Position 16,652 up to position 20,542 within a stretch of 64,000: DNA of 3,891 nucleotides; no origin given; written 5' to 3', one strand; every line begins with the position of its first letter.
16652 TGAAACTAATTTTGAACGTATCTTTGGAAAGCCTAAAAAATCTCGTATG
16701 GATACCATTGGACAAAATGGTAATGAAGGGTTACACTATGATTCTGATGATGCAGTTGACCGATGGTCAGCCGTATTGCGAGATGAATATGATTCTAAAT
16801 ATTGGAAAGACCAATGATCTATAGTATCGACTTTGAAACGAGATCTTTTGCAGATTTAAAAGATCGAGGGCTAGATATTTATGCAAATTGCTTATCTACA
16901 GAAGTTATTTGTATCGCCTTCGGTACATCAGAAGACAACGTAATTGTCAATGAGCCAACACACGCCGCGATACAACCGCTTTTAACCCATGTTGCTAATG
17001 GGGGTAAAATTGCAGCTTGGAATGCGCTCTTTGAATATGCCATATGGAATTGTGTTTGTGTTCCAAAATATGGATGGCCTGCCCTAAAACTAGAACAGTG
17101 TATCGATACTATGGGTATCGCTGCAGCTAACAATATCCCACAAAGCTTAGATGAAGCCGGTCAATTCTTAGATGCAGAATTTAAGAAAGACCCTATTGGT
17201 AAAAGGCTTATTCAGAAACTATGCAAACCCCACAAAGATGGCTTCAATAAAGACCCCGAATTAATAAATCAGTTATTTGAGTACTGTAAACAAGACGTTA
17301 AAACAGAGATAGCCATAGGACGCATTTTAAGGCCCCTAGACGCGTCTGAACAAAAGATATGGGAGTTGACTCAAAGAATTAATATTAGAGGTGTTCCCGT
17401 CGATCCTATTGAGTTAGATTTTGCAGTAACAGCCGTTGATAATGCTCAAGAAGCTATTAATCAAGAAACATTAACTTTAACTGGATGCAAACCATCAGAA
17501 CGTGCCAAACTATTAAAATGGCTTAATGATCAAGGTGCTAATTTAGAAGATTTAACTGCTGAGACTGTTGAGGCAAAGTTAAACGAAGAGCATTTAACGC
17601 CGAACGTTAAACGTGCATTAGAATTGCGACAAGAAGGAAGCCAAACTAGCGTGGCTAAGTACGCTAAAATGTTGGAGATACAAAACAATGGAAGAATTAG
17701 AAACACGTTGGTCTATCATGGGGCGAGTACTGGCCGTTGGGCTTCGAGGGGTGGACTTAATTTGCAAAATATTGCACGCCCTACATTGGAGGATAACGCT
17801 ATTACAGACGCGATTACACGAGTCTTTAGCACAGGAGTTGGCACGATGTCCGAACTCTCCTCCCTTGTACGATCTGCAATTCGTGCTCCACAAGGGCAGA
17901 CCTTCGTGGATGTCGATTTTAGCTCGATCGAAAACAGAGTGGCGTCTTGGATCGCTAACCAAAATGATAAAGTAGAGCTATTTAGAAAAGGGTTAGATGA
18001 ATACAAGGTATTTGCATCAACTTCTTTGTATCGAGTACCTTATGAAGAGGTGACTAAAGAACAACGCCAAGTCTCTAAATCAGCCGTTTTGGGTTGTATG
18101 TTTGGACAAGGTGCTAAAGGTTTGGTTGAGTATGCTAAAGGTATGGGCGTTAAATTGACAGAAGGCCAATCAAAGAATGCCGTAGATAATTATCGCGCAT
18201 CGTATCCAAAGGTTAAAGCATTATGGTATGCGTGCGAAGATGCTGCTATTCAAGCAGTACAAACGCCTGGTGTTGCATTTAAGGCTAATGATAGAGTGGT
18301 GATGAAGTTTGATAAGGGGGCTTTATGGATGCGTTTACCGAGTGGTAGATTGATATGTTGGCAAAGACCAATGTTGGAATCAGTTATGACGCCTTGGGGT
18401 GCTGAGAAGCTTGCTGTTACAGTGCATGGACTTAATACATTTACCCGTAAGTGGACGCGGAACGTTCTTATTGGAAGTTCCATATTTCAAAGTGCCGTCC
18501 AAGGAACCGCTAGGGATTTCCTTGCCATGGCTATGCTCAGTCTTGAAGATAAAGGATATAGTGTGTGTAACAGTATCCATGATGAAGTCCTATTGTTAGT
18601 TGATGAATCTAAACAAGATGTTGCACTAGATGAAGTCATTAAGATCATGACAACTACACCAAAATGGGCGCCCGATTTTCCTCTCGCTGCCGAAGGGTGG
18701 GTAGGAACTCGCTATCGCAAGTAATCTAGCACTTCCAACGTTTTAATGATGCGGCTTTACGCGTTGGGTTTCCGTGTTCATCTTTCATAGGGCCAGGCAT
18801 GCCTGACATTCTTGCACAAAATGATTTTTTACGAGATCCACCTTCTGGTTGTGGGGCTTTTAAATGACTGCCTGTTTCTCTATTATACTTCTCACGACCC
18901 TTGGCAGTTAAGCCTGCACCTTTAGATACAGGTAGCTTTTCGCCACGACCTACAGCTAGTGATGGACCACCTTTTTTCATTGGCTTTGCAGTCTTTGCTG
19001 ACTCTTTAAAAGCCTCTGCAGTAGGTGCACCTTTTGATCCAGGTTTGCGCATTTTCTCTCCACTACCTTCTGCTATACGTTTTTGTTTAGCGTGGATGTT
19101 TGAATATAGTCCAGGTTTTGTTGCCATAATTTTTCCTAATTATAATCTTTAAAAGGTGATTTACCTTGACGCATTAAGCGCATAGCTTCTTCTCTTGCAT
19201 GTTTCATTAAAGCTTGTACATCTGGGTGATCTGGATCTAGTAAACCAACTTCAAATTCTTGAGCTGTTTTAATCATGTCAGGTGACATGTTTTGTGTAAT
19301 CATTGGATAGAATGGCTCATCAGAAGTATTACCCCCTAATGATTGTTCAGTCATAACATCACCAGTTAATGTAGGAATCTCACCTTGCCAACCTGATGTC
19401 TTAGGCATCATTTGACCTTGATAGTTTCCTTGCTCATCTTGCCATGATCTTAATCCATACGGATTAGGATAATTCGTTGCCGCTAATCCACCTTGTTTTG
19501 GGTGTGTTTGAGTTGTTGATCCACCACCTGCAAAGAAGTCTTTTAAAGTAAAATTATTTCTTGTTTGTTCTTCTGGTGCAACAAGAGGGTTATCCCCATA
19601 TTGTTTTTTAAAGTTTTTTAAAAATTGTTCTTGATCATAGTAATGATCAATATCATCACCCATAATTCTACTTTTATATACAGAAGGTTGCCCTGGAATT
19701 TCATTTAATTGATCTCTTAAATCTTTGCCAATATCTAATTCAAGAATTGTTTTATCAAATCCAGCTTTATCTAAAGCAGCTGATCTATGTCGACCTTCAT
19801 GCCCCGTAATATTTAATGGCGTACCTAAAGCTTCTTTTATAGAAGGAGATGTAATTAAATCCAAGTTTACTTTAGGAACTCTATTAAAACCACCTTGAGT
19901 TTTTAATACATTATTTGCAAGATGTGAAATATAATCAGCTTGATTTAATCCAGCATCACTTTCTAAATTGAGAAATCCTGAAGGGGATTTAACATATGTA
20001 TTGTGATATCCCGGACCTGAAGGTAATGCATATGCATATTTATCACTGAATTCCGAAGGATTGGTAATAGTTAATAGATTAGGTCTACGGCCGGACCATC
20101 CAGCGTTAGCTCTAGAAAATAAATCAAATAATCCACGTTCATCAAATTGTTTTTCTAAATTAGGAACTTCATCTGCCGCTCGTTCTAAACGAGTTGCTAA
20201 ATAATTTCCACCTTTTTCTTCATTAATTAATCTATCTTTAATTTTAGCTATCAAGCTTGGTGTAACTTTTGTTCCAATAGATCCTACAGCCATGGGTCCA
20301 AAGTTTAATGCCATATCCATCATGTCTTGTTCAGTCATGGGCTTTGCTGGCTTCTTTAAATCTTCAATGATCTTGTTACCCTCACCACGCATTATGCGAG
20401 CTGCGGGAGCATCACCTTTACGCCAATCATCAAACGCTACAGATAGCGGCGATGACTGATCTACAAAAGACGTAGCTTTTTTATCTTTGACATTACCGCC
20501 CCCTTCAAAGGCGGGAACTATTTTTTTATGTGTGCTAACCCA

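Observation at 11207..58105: Strand-consistent promoter-like motif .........; six copies share the fixed architecture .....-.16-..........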

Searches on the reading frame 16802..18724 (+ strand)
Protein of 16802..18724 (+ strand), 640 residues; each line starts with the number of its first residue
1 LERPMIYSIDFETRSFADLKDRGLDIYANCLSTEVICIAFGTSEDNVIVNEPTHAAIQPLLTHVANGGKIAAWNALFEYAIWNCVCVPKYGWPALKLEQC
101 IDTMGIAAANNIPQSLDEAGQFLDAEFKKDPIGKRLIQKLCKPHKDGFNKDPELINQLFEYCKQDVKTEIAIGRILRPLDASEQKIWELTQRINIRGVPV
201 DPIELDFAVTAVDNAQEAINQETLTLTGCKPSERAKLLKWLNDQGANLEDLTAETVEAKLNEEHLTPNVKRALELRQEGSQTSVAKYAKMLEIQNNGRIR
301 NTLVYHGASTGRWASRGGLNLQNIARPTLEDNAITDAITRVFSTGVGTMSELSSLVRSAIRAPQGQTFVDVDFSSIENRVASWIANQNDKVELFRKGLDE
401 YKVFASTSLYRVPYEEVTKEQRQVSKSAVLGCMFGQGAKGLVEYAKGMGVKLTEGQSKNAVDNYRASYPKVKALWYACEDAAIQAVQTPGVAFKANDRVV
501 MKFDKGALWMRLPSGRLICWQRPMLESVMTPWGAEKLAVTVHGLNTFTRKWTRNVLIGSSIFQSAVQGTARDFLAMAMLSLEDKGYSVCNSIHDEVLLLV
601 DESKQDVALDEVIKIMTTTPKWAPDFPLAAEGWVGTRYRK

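Call 7: search_protein_families(library=pfam, proteins=[window:16802-18724:+], max_evalue=0.01)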
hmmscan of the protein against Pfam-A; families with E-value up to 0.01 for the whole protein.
window:16802-18724:+ (640 aa): 1 family
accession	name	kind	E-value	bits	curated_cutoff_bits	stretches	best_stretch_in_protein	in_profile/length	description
PF00476.26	DNA_pol_A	-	8.6e-33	114.2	34.3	2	252-480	60-260/381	DNA polymerase family A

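Call 8: search_protein_families(library=phrogs, proteins=[window:16802-18724:+], max_evalue=0.001)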
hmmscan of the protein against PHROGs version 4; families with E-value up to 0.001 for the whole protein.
window:16802-18724:+ (640 aa): 5 families
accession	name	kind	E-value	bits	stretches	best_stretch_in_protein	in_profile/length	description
phrog_17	-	DNA, RNA and nucleotide metabolism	2.1e-97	328.6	1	5-640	671-1232/1445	DNA polymerase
phrog_10285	-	DNA, RNA and nucleotide metabolism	3.4e-53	181.8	1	346-640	35-320/321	DNA polymerase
phrog_7766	-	DNA, RNA and nucleotide metabolism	1e-37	130.4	1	453-640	4-185/186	DNA polymerase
phrog_2573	-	DNA, RNA and nucleotide metabolism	1.2e-12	48.7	1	363-622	12-251/336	DNA polymerase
phrog_403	-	DNA, RNA and nucleotide metabolism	0.00028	20.9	1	90-172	164-242/321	DNA polymerase exonuclease subunit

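Call 11: search_dna_similar(query=window:16802-18724:+, collection=phages, mode=protein, max_rows=25)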
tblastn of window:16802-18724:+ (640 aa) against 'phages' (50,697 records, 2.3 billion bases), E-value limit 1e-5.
Records with a match: 1993; places in all: 2013; records where one place covers at least 80% of the query: 1618.
Best place of each record, by identity: <60% 1993.
By first word of the organism name: Salmonella 450; Escherichia 259; Streptococcus 130; Bacteroides 105; Microbacterium 94; Staphylococcus 84; Gordonia 64; Xanthomonas 60; Vibrio 57; Bacteriophage 39; and 115 more.
By host as written in the record: - 153; Escherichia coli 138; Salmonella enterica subsp. enterica serovar Typhimurium 73; Salmonella enterica 73; Salmonella enterica subsp. enterica serovar Enteritidis 60; Salmonella sp. 48; Microbacterium foliorum NRRL B-24224 47; Microbacterium foliorum NRRL B-24224 SEA 37; and 632 more.
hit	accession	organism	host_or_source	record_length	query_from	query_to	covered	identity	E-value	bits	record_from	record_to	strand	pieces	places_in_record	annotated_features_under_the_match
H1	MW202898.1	Caudoviricetes sp.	Manatee Spring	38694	5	640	99%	36.3%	2e-113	380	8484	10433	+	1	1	DNA polymerase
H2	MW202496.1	Caudoviricetes sp.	Manatee Spring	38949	4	640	100%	36.1%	1e-107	363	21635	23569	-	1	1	DNA polymerase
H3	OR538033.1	Ralstonia phage C22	Ralstonia sp. RS3/1-1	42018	6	640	99%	35.9%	4e-110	370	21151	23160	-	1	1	hypothetical protein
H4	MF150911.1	Ralstonia phage DU_RP_II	Ralstonia solanacearum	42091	6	640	99%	35.7%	4e-115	385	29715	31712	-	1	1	putative DNA polymerase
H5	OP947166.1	Thiohalocapsa phage LS06-2018-MD04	-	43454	4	640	100%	35.3%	5e-77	314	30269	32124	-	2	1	DNA polymerase (x2)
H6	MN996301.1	Ralstonia phage RpY1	Ralstonia solanacearum SL341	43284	6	640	99%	35.1%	5e-114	381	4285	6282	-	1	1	putative DNA polymerase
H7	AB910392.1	Pseudomonas phage KPP23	Pseduomonas aeruginosa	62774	9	640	99%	34.3%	3e-93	321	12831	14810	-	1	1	putative DNA polymerase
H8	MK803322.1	Pseudomonas phage RSP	Pseudomonas aeruginosa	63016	9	640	99%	34.3%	4e-93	321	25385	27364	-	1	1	putative DNA polymerase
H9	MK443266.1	Pseudomonas phage RSP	Pseudomonas aeruginosa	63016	9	640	99%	34.3%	4e-93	321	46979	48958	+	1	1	record has no annotation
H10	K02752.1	Bacillus phage SPO2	-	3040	8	640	99%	33.0%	9e-73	258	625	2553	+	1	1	DNA polymerase (gene L; ttg start codon)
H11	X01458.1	Bacillus phage SPO2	-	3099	8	640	99%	33.0%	1e-72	258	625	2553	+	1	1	unnamed protein product; SP02 DNA polymerase (aa 1-648)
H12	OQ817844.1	Achromobacter phage SE2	Achromobacter sp.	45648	8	640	99%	32.6%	3e-70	313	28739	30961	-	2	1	hypothetical protein (x2)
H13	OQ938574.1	Achromobacter phage JWT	Achromobacter xylosoxidans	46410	8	640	99%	32.6%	8e-70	311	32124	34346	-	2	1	DNA polymerase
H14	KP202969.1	Achromobacter phage JWX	Achromobacter xylosoxidans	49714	8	640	99%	32.6%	8e-70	311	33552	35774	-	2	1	bifunctional 3'-5' exonuclease/DNA polymerase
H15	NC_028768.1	Achromobacter phage JWX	Achromobacter xylosoxidans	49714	8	640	99%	32.6%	8e-70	311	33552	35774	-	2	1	DNA polymerase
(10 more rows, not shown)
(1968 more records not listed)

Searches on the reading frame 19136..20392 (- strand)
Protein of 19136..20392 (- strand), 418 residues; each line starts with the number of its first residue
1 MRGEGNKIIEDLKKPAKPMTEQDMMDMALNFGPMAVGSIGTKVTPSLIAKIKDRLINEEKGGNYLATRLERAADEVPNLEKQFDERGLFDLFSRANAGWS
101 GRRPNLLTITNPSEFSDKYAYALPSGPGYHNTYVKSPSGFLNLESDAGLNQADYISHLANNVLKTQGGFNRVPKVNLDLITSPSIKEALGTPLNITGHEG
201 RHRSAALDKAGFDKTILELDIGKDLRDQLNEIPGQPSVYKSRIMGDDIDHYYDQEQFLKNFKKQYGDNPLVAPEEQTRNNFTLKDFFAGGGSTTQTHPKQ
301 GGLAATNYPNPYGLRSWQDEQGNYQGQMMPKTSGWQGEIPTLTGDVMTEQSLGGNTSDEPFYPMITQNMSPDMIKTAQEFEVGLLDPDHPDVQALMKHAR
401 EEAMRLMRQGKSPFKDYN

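Call 69: search_protein_families(library=phrogs, proteins=[window:19136-20392:-], max_evalue=0.001)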
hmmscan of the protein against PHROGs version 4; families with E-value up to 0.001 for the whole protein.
window:19136-20392:- (418 aa): 0 families
